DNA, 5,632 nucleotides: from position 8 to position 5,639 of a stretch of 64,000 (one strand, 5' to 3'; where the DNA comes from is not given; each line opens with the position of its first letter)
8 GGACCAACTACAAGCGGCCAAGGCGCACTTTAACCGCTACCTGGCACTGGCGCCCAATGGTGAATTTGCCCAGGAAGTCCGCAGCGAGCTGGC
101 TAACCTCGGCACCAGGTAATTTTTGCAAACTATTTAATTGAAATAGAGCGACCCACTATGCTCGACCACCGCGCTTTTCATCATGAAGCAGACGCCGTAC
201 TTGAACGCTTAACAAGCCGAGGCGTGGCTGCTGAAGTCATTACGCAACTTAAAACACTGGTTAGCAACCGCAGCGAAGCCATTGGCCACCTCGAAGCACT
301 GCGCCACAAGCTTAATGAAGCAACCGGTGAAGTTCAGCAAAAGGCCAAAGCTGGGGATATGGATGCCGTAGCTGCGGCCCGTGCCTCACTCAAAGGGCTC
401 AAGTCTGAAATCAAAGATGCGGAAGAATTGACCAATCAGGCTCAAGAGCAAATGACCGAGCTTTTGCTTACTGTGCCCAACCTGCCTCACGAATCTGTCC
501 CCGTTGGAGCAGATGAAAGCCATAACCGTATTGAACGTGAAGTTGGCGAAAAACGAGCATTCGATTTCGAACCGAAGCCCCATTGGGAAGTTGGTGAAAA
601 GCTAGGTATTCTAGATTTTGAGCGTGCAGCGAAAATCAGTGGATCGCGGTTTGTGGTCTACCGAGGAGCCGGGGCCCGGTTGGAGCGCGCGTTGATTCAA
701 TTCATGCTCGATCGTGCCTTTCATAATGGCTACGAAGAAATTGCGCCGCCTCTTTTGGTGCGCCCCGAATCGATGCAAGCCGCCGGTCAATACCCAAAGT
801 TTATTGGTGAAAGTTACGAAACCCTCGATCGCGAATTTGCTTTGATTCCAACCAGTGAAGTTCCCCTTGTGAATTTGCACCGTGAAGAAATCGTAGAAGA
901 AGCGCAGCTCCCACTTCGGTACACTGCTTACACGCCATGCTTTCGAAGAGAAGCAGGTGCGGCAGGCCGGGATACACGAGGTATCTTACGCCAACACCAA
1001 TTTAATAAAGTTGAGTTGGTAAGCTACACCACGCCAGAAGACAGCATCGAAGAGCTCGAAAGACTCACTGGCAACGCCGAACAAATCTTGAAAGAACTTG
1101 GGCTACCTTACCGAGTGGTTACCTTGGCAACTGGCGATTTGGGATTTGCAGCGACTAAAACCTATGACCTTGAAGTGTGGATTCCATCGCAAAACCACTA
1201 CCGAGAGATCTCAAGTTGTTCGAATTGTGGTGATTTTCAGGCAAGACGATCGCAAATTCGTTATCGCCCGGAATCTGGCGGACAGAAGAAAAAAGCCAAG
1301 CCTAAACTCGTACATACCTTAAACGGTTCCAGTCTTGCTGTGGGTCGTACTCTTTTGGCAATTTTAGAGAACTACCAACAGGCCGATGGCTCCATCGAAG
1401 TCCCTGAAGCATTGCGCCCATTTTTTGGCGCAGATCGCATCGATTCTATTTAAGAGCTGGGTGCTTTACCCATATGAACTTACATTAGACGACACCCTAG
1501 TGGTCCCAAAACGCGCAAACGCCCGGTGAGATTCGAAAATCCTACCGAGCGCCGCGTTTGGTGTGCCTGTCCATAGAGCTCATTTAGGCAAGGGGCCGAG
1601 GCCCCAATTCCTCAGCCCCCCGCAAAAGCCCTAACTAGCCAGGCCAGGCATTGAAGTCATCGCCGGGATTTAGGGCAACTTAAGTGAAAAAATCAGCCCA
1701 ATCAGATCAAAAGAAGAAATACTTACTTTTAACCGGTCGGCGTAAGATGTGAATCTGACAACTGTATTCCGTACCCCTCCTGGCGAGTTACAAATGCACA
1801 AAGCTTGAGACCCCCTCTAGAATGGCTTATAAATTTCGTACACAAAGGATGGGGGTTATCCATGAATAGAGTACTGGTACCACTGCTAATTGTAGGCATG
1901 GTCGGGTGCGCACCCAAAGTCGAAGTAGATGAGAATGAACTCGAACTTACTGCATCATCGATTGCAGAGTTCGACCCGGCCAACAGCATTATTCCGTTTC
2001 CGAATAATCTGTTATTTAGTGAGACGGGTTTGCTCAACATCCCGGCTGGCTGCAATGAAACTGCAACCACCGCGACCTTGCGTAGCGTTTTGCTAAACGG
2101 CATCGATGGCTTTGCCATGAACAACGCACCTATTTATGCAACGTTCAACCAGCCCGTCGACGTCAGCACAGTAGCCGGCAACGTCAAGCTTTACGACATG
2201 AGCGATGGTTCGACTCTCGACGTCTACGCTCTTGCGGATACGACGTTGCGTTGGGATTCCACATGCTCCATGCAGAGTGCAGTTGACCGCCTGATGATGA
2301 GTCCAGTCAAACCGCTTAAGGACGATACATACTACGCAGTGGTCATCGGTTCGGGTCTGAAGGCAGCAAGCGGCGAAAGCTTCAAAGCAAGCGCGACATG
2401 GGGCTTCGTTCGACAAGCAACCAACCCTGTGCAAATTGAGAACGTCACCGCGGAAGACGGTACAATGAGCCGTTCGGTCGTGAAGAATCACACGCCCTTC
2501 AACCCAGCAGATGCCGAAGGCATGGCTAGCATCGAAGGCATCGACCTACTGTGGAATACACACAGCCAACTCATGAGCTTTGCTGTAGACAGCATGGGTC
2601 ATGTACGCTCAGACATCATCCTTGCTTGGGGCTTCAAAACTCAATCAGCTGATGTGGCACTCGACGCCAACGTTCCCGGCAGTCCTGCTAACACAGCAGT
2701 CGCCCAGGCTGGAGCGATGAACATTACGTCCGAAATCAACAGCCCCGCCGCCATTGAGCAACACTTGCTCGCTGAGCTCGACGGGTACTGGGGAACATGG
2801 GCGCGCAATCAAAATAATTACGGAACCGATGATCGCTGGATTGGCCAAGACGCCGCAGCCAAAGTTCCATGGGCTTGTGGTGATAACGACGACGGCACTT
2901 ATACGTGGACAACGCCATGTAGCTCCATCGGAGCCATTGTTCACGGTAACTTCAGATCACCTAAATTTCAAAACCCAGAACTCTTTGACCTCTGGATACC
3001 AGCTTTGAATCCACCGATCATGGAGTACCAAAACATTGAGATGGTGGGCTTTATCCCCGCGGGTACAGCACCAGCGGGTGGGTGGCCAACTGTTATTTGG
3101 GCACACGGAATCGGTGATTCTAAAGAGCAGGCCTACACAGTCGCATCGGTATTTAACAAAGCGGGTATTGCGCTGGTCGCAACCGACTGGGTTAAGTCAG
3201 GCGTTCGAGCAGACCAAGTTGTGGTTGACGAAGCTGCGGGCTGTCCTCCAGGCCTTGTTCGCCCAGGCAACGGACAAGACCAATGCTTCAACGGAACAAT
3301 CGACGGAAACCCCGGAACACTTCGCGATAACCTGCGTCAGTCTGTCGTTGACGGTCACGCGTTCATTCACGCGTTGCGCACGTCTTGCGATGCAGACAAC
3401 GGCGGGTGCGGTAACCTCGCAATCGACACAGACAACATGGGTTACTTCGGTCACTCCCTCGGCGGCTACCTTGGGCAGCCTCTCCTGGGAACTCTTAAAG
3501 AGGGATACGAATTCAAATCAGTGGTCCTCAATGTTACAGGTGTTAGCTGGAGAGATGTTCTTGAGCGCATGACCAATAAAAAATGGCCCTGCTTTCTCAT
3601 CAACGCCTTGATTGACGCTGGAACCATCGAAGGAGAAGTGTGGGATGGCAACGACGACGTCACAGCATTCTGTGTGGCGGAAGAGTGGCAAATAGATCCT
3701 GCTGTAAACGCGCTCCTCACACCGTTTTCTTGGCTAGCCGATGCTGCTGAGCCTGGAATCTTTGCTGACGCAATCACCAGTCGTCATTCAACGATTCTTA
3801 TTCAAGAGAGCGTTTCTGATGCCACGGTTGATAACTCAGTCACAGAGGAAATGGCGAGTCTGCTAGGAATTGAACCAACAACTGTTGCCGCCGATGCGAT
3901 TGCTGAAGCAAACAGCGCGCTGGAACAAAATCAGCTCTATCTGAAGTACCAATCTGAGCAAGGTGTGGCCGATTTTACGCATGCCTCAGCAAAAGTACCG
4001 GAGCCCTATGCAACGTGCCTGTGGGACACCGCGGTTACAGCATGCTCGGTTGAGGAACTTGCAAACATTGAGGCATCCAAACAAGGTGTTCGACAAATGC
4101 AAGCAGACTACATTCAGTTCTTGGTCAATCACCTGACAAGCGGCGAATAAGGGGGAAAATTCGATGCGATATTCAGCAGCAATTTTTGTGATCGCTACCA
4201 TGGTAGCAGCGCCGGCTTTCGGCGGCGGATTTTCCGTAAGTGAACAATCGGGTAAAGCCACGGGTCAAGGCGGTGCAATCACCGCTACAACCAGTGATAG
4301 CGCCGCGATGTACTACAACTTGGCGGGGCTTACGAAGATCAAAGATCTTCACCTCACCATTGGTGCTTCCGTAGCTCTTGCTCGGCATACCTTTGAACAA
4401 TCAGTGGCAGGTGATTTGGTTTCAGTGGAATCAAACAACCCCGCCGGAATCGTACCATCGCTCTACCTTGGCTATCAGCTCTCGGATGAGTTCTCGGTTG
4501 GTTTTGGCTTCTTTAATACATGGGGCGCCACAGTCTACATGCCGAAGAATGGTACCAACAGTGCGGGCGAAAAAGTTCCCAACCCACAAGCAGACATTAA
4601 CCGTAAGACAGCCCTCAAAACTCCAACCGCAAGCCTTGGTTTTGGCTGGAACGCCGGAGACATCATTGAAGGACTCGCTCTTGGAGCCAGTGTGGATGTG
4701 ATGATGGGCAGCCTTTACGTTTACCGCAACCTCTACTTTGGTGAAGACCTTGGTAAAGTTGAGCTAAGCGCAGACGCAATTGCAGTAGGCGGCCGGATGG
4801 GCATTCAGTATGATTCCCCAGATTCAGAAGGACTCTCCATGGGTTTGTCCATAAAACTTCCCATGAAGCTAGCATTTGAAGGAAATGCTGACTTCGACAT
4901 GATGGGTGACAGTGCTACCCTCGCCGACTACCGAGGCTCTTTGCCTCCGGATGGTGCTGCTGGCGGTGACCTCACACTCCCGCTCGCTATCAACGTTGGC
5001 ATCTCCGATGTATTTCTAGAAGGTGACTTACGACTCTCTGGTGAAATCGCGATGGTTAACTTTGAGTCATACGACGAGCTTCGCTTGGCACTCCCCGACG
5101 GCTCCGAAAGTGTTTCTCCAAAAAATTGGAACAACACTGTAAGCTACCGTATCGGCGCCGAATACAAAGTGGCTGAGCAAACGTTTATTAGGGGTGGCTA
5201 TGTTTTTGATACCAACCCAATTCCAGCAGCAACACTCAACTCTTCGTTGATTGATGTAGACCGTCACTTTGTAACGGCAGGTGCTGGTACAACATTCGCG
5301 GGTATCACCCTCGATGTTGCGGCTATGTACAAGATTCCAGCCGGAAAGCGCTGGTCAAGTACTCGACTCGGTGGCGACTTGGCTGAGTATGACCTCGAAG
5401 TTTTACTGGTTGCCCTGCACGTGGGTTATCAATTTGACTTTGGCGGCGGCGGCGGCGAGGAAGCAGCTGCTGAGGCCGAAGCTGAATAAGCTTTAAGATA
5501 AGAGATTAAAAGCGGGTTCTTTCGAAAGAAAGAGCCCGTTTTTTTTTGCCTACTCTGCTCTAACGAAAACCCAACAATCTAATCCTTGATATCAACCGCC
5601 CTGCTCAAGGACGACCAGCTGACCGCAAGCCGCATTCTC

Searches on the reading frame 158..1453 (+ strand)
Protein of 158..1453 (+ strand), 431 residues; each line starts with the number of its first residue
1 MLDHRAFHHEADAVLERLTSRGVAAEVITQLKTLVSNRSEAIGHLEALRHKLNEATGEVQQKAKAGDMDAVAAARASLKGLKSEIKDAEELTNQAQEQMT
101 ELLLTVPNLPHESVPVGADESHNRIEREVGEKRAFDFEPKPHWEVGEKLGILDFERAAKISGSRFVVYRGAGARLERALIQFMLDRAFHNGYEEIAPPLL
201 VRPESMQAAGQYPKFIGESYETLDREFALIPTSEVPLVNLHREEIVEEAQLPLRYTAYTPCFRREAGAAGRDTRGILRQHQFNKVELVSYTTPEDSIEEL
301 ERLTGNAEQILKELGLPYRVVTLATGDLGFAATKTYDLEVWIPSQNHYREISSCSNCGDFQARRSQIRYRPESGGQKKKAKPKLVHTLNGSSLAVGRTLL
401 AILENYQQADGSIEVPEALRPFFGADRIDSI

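Call 59: search_protein_families(library=pfam, proteins=[window:158-1453:+], max_evalue=0.0001)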
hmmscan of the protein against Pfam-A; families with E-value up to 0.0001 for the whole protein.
window:158-1453:+ (431 aa): 2 families
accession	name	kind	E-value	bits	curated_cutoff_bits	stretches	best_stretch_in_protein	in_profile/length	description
PF00587.30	tRNA-synt_2b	-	5.6e-45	154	29.3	1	223-406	7-179/179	tRNA synthetase class II core domain (G, H, P, S and T)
PF02403.27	Seryl_tRNA_N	-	2.3e-18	66.8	28.2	1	1-110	1-108/108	Seryl-tRNA synthetase N-terminal domain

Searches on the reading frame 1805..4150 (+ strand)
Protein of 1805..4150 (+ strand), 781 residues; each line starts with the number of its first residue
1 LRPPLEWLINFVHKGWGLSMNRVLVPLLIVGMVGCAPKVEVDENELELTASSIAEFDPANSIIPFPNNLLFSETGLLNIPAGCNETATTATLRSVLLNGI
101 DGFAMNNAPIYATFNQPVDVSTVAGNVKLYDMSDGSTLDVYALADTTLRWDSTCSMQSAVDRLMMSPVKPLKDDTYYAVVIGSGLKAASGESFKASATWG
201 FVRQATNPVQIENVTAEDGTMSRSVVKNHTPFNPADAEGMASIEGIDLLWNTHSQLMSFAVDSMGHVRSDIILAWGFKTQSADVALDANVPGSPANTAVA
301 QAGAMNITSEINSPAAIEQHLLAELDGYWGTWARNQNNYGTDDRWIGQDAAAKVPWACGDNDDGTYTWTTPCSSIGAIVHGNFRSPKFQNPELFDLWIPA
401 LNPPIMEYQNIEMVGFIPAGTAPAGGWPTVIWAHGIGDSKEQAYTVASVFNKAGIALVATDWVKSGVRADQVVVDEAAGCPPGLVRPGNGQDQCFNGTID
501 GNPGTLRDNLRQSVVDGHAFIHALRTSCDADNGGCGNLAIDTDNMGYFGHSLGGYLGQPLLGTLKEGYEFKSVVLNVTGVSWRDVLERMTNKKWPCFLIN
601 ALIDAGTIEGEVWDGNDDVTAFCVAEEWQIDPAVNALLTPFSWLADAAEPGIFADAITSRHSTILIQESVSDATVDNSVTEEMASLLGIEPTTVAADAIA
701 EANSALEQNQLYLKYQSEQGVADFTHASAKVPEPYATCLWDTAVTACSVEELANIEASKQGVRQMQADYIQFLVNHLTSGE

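Call 59: search_protein_families(library=pfam, proteins=[window:1805-4150:+], max_evalue=0.0001)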
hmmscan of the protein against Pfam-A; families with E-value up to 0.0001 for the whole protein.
window:1805-4150:+ (781 aa): 1 family
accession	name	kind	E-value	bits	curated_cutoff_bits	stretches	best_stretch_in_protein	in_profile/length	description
PF13205.12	Big_5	-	2.8e-06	28.4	23.6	1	98-201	14-103/105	Bacterial Ig-like domain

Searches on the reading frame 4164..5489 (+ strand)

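Call 59: search_protein_families(library=pfam, proteins=[window:4164-5489:+], max_evalue=0.0001)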
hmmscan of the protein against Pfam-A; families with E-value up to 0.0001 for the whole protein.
window:4164-5489:+ (441 aa): 1 family
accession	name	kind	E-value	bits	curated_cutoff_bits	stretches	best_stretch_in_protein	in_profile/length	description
PF03349.22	Toluene_X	-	2.2e-29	102.6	29.7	1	12-391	2-383/421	Outer membrane protein transport protein (OMPP1/FadL/TodX)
